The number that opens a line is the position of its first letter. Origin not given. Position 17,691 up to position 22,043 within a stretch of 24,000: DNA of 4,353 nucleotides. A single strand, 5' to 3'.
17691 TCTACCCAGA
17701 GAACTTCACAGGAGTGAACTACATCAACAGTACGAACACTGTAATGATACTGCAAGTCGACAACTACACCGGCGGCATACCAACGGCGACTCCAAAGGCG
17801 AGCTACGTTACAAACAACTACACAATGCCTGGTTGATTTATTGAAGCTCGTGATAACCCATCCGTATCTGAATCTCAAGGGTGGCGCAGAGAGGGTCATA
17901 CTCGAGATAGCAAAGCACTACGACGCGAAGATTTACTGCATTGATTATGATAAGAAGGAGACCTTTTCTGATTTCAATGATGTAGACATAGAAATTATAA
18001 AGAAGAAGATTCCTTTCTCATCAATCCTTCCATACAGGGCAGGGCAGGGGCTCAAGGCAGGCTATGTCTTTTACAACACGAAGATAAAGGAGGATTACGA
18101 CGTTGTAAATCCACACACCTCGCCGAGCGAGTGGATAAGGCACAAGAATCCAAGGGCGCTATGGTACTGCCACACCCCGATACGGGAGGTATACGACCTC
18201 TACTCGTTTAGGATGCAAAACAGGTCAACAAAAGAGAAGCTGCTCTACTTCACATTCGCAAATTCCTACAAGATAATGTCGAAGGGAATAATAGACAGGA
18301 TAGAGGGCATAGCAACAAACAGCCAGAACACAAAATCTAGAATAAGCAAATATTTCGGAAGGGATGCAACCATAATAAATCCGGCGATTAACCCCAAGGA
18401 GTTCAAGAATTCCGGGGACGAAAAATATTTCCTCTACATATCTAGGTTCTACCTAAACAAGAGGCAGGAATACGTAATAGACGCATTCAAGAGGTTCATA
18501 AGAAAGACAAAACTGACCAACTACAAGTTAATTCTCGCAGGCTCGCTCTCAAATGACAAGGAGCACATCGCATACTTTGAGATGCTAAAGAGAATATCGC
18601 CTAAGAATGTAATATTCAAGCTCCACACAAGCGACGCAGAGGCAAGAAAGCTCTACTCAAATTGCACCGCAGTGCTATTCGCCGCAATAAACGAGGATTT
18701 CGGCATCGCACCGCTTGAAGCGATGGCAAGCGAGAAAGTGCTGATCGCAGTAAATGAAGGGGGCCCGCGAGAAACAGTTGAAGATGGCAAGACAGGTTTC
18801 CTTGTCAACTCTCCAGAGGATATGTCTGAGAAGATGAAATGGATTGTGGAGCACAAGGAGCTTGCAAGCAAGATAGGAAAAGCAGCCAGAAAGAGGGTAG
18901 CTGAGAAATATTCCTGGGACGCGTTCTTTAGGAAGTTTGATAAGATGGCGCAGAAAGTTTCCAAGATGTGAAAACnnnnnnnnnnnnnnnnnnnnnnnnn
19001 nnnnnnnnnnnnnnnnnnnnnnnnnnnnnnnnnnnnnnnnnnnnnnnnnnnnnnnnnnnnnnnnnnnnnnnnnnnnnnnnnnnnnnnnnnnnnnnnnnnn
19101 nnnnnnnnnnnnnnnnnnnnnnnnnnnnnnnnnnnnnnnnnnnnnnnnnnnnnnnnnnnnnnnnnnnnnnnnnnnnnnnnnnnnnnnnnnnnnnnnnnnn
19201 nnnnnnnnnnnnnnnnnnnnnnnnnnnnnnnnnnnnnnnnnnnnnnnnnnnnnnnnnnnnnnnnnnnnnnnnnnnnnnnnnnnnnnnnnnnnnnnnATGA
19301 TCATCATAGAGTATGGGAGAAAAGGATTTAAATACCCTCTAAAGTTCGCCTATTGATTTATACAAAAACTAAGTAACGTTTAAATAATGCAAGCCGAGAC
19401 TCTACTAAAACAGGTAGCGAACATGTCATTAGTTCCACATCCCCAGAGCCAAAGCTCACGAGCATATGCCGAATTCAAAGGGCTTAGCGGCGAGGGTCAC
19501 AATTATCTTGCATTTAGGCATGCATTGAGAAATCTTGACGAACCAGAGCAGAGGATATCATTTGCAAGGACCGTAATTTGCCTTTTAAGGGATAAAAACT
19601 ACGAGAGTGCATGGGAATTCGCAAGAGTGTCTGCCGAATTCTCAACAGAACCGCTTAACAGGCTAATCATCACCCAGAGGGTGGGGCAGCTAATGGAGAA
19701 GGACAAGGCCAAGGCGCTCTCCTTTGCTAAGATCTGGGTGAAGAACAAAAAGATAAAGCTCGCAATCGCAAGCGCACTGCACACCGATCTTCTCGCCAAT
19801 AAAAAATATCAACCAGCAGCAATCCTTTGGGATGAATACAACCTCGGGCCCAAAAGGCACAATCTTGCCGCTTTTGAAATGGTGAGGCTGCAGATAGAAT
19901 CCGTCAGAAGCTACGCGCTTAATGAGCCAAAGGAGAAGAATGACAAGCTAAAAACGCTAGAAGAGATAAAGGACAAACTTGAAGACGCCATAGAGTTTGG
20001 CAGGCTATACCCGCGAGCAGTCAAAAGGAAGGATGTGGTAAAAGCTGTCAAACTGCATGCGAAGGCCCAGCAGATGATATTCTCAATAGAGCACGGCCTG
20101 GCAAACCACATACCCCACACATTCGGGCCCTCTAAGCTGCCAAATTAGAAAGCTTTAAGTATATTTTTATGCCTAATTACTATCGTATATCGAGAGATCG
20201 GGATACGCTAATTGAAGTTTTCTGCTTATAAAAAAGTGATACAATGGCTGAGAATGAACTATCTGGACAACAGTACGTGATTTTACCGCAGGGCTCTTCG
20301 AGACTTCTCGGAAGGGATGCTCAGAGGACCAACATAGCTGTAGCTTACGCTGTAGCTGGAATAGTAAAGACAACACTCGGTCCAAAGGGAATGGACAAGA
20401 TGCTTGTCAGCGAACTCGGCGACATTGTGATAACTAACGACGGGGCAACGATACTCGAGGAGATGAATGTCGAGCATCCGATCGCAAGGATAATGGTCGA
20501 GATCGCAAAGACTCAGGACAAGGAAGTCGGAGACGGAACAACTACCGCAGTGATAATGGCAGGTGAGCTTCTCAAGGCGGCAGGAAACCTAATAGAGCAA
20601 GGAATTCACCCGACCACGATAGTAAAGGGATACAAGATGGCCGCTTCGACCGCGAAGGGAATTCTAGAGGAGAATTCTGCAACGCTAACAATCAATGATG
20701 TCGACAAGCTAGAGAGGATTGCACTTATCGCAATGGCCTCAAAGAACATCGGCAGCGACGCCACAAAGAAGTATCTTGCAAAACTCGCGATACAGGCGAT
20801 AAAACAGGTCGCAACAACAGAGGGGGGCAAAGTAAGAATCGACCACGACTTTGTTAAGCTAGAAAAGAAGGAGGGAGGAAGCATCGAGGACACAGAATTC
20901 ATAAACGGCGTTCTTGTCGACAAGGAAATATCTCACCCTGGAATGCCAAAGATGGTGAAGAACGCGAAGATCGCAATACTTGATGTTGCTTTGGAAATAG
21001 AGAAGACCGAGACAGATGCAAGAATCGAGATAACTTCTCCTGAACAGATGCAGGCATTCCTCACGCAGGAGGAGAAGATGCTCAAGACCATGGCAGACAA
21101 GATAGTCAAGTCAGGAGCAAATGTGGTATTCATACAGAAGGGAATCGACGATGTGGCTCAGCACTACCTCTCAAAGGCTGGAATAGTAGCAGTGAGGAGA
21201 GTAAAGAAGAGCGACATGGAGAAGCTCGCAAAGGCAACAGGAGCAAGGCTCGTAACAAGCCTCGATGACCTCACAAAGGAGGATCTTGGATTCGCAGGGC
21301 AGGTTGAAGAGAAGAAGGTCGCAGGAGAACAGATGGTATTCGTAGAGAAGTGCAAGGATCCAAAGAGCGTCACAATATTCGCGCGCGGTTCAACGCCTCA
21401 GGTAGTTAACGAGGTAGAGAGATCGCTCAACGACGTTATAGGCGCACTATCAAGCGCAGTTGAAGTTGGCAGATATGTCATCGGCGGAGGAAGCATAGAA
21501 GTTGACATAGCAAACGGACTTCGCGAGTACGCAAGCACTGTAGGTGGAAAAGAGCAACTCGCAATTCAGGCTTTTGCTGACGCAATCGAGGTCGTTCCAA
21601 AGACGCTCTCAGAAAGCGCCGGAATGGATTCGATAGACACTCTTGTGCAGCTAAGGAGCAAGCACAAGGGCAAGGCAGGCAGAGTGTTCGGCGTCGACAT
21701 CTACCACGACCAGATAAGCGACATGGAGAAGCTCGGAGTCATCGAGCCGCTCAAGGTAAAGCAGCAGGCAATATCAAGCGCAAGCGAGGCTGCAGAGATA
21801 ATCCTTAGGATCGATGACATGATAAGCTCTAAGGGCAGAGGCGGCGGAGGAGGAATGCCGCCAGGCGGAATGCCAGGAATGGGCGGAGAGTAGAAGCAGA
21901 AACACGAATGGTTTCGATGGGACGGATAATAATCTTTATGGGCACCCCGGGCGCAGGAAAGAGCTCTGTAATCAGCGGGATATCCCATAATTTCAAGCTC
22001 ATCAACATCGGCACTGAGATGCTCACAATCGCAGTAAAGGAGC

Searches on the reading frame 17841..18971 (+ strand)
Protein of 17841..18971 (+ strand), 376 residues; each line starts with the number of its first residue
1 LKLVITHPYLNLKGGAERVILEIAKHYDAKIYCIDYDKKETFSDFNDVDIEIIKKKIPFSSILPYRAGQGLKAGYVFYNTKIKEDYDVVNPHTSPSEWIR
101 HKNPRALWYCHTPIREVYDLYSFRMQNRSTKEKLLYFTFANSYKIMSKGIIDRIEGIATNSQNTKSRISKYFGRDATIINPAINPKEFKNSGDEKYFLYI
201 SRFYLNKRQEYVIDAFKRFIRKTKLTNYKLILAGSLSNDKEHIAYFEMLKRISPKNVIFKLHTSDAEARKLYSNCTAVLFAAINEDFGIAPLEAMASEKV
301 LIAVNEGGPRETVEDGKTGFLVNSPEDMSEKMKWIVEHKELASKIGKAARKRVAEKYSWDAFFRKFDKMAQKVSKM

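Call 6: search_protein_families(library=pfam, max_evalue=0.01, proteins=[window:17841-18971:+])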
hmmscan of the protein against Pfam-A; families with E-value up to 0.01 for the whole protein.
window:17841-18971:+ (376 aa): 5 families
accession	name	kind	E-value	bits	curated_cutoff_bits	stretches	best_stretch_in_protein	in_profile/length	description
PF00534.26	Glycos_transf_1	-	1.1e-33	116.6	26.4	1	186-352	7-172/172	Glycosyl transferases group 1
PF13692.12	Glyco_trans_1_4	-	8.2e-22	78.4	27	1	195-337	2-141/142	Glycosyl transferases group 1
PF13524.12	Glyco_trans_1_2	-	1.1e-09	38.9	25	1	218-363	4-139/144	Glycosyl transferase-like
PF13439.12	Glyco_transf_4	-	1.5e-06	28.7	28.5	1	14-186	2-169/170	Glycosyltransferase Family 4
PF20706.3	GT4-conflict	-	0.0011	18.5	26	1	193-363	196-382/385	Family 4 Glycosyltransferase in conflict systems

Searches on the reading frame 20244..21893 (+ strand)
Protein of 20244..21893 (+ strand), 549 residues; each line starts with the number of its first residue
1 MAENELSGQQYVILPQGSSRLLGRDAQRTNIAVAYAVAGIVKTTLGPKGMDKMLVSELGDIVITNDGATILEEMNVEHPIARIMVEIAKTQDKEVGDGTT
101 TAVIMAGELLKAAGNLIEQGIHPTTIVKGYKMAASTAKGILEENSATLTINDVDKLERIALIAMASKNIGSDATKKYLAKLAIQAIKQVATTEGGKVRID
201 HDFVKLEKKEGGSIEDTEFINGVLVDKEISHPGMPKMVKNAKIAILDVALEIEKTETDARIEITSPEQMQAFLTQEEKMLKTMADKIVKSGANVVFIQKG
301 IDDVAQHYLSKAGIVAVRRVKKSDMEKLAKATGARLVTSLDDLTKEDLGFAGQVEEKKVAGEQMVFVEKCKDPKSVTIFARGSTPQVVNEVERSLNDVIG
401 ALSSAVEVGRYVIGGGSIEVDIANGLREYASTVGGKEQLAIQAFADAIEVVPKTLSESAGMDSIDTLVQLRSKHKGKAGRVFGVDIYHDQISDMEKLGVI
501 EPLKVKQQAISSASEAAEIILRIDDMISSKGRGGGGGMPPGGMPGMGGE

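Call 6: search_protein_families(library=pfam, max_evalue=0.01, proteins=[window:20244-21893:+])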
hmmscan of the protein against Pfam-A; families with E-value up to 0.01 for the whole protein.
window:20244-21893:+ (549 aa): 1 family
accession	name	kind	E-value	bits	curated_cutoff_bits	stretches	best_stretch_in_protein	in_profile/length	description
PF00118.29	Cpn60_TCP1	-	2.3e-173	577.8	34.3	1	37-530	1-489/490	TCP-1/cpn60 chaperonin family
